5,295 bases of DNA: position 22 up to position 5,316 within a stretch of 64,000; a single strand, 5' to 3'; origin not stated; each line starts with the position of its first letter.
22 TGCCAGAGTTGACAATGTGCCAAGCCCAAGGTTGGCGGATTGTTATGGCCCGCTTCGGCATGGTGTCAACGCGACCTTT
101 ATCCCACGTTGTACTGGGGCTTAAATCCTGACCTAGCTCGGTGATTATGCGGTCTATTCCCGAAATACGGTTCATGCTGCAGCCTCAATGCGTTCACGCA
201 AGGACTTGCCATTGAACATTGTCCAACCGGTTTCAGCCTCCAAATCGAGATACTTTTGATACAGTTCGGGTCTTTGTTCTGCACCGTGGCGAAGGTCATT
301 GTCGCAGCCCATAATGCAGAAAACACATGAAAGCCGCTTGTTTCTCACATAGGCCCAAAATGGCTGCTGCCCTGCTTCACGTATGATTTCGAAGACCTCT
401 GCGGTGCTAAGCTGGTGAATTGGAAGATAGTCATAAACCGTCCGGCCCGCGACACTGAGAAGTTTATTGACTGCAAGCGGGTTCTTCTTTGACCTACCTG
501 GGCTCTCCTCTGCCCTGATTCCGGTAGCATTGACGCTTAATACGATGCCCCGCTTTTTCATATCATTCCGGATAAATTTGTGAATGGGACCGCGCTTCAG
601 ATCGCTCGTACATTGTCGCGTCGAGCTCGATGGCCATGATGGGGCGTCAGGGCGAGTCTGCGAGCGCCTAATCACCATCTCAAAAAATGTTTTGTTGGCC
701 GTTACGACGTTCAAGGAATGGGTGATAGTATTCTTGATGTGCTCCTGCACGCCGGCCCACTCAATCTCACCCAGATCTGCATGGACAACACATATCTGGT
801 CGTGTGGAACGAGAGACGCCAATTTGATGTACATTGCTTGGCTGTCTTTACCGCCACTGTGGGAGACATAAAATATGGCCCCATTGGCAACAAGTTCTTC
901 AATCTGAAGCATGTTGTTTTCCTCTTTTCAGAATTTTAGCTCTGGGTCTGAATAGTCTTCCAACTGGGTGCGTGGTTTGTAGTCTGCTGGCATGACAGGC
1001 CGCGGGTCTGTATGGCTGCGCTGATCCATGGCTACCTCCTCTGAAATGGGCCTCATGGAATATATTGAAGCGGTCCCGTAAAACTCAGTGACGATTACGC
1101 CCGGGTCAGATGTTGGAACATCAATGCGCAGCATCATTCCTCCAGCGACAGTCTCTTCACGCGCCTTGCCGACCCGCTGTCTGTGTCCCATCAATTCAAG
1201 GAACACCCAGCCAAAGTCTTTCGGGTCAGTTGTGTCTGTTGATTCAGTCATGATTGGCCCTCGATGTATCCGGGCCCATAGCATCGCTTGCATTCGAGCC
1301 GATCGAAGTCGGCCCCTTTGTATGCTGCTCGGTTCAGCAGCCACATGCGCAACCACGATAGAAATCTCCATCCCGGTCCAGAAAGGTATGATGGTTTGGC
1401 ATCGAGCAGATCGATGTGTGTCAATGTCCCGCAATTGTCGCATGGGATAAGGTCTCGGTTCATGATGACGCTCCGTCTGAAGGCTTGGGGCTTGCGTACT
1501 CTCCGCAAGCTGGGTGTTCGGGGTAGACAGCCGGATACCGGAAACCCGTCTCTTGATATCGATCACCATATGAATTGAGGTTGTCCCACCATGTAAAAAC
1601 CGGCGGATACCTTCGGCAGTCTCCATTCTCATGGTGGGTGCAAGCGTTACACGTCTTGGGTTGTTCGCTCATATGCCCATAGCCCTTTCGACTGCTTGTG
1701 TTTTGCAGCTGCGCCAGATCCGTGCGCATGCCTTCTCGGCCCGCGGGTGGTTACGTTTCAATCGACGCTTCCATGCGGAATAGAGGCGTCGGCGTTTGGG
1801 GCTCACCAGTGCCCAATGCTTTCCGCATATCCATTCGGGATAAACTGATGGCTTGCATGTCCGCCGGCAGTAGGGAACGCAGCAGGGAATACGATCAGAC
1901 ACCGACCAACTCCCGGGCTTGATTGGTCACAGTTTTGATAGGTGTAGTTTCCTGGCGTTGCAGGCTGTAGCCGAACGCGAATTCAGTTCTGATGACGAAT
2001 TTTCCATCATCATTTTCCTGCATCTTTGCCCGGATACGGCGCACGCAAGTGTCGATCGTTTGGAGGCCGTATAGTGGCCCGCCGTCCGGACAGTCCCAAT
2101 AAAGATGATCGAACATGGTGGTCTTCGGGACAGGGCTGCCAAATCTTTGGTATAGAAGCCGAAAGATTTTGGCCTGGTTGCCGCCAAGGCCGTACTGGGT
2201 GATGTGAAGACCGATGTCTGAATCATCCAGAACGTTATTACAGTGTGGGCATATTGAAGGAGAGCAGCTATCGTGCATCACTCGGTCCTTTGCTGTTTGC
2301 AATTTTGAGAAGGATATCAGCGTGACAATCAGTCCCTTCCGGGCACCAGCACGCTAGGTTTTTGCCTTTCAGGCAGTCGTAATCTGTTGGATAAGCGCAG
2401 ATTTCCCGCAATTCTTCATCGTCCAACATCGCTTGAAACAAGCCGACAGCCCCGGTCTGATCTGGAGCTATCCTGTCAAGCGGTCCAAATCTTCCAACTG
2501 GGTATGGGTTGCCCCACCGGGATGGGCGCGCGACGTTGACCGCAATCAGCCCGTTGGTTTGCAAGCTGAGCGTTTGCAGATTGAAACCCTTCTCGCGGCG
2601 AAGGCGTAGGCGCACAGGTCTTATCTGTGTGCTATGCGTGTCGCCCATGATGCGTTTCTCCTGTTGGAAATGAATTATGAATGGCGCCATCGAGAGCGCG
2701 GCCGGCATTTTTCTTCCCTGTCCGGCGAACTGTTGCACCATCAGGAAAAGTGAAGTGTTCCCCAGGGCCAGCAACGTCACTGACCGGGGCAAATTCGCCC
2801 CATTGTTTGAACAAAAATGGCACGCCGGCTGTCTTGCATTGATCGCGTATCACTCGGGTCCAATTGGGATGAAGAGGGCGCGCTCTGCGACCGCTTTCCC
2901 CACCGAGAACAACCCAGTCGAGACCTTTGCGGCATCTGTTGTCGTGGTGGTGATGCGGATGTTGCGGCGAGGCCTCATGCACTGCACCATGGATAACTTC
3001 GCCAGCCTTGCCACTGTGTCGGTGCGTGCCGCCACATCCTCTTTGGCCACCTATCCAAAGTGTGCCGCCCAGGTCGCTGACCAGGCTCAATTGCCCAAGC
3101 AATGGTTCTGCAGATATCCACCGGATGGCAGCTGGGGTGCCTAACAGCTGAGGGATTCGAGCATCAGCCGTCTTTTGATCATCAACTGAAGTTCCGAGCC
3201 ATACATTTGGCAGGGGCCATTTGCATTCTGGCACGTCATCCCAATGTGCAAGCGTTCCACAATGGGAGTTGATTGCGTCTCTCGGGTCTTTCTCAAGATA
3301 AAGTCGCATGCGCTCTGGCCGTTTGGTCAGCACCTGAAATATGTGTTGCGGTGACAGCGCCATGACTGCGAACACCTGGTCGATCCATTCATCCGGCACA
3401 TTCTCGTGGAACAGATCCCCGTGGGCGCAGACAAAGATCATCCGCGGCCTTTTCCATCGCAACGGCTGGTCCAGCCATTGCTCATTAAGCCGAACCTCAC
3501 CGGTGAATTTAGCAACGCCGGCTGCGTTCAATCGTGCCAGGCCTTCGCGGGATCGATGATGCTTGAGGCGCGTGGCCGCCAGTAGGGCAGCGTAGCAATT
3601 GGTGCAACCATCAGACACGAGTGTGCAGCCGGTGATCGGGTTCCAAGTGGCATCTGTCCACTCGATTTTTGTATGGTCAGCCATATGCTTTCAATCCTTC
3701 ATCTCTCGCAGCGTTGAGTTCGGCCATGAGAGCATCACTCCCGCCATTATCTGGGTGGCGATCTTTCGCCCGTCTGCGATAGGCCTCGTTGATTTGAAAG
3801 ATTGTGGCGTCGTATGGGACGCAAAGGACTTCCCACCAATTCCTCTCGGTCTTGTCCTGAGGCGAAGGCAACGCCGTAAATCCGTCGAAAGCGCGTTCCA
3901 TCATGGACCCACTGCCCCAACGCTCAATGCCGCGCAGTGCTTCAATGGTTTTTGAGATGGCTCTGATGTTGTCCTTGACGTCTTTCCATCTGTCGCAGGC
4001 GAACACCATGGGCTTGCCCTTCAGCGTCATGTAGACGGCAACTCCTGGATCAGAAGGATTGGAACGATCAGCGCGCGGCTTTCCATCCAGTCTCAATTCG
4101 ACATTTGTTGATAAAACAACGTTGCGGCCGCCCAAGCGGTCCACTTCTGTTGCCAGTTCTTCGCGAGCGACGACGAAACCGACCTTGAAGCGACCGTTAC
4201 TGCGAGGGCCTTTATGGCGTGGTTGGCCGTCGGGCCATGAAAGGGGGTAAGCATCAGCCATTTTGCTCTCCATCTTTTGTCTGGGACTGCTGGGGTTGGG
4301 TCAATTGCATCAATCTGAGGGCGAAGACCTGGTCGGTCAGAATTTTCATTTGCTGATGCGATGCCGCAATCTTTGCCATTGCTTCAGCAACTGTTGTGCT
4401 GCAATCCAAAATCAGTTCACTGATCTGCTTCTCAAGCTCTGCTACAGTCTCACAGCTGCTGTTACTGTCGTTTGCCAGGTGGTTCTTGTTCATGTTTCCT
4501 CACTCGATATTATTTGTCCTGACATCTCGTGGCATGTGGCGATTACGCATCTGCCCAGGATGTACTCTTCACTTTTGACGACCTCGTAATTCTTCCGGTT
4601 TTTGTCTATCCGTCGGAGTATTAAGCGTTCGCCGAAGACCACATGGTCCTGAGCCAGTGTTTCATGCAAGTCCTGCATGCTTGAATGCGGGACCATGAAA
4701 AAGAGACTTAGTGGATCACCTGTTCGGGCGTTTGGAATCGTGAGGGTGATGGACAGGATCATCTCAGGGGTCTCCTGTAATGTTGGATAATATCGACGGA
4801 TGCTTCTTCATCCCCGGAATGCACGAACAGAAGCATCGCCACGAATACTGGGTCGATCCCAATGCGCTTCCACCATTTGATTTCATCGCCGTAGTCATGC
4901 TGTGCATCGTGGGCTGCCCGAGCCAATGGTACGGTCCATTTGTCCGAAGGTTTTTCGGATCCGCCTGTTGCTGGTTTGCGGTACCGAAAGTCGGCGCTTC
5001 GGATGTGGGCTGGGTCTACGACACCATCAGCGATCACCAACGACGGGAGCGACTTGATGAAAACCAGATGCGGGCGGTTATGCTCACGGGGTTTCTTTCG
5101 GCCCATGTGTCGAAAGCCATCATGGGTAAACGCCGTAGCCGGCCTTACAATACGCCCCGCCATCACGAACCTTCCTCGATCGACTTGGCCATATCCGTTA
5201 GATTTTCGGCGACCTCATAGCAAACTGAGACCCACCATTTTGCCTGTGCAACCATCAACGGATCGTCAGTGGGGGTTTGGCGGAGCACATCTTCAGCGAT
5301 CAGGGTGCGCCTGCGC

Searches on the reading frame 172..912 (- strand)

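Call 27: search_protein_families(library=pfam, proteins=[window:172-912:-], max_evalue=0.01)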
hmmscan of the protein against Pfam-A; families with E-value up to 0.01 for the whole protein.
window:172-912:- (246 aa): 1 family
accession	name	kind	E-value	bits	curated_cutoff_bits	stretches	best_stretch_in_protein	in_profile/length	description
PF01507.26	PAPS_reduct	-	1.5e-05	25.5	22.5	1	15-180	3-152/175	Phosphoadenosine phosphosulfate reductase domain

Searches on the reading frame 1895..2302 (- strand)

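Call 27: search_protein_families(library=pfam, proteins=[window:1895-2302:-], max_evalue=0.01)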
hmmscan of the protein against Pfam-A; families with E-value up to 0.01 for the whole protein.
window:1895-2302:- (135 aa): 2 families
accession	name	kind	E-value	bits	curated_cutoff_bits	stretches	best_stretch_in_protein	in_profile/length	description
PF00486.34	Trans_reg_C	-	1.4e-06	28.7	26.2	1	39-114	6-77/77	Transcriptional regulatory protein, C terminal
PF23208.1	zf_C2H2_ZNF598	-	0.0093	16.4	27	0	16-35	6-25/34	ZNF598 C2H2 zinc finger domain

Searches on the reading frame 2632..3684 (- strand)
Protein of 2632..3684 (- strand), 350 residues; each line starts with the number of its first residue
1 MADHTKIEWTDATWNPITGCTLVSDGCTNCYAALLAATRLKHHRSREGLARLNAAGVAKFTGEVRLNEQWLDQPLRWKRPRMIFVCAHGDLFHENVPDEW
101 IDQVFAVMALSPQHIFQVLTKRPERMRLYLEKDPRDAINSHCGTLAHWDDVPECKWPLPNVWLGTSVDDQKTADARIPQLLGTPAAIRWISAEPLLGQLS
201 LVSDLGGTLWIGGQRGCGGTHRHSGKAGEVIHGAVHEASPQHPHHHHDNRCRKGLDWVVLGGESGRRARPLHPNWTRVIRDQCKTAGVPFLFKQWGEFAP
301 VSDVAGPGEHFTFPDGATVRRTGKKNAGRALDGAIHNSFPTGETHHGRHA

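Call 27: search_protein_families(library=pfam, proteins=[window:2632-3684:-], max_evalue=0.01)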
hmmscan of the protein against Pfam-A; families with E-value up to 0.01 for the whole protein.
window:2632-3684:- (350 aa): 1 family
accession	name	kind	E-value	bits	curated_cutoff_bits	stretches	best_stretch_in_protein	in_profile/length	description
PF07505.17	DUF5131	-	1.1e-93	313.7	28.9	1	5-340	2-243/243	Protein of unknown function (DUF5131)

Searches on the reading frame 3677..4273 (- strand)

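Call 27: search_protein_families(library=pfam, proteins=[window:3677-4273:-], max_evalue=0.01)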
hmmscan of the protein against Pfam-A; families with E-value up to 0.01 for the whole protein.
window:3677-4273:- (198 aa): 1 family
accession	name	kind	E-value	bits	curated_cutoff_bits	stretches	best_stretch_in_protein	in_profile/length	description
PF00226.36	DnaJ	-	3.5e-05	24.3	27.8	1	145-180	1-36/63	DnaJ domain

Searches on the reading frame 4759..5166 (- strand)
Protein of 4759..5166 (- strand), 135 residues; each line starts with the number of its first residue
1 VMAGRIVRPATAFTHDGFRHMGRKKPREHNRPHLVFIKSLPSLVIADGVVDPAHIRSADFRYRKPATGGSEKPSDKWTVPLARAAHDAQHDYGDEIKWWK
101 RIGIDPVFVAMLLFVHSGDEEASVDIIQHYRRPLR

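Call 27: search_protein_families(library=pfam, proteins=[window:4759-5166:-], max_evalue=0.01)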
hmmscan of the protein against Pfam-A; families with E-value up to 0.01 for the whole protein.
window:4759-5166:- (135 aa): 1 family
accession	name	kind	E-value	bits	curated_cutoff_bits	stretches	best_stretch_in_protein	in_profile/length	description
PF06147.18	DUF968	-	0.0015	19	27.8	1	23-110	81-161/171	Protein of unknown function (DUF968)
